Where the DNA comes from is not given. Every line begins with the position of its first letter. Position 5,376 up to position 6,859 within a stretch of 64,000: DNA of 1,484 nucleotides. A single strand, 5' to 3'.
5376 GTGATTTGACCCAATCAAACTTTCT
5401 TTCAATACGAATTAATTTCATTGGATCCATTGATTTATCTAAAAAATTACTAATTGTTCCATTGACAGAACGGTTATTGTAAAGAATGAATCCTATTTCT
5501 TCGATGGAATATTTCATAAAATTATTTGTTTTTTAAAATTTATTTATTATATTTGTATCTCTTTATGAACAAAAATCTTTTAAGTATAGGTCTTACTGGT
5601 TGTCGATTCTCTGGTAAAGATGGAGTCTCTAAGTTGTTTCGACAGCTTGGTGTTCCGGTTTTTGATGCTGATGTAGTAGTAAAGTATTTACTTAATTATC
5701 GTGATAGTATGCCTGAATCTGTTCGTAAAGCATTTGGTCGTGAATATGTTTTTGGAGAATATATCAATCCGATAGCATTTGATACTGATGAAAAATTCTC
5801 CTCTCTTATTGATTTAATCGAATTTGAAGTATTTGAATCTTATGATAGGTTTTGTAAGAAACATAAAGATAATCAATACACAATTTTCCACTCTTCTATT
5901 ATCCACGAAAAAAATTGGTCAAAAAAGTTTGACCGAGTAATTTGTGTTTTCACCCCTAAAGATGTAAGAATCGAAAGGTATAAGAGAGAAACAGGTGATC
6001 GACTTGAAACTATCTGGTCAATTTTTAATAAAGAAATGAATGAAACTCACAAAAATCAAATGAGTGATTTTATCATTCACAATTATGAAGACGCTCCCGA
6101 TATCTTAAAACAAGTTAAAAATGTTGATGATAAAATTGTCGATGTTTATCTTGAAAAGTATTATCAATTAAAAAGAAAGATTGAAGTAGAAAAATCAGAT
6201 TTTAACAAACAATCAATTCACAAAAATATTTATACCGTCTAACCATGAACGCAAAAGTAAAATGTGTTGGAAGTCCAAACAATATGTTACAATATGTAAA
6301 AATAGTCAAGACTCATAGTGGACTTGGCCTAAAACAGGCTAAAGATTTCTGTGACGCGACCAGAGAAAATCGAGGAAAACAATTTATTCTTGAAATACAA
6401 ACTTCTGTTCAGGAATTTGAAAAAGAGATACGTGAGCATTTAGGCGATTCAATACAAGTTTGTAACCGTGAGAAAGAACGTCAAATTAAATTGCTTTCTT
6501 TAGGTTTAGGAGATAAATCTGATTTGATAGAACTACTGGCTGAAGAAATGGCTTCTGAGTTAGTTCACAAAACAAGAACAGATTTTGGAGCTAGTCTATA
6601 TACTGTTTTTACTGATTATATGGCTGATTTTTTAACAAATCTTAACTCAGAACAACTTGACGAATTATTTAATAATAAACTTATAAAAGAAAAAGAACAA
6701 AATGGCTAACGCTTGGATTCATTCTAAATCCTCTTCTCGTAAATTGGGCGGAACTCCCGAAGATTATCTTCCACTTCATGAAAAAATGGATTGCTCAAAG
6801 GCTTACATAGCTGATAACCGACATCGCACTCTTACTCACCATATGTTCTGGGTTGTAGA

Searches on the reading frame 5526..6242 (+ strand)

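Call 43: search_protein_families(library=pfam, proteins=[window:5526-6242:+], max_evalue=0.001)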
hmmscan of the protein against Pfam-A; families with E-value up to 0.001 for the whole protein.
window:5526-6242:+ (238 aa): 1 family
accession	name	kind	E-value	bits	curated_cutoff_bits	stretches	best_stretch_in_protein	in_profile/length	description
PF01121.26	CoaE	-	1.5e-19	70.8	27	1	20-189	2-177/180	Dephospho-CoA kinase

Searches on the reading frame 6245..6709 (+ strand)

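Call 43: search_protein_families(library=pfam, proteins=[window:6245-6709:+], max_evalue=0.001)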
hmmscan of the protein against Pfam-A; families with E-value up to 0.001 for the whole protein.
window:6245-6709:+ (154 aa): 1 family
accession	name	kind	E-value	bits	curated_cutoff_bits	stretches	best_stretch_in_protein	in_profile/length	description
PF00542.24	Ribosomal_L12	-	0.00011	22.8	25.9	0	12-39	10-37/67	Ribosomal protein L7/L12 C-terminal domain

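Call 59: search_protein_families(library=phrogs, proteins=[window:6245-6709:+], max_evalue=0.001)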
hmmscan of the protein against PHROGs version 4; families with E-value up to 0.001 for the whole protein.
window:6245-6709:+ (154 aa): 0 families
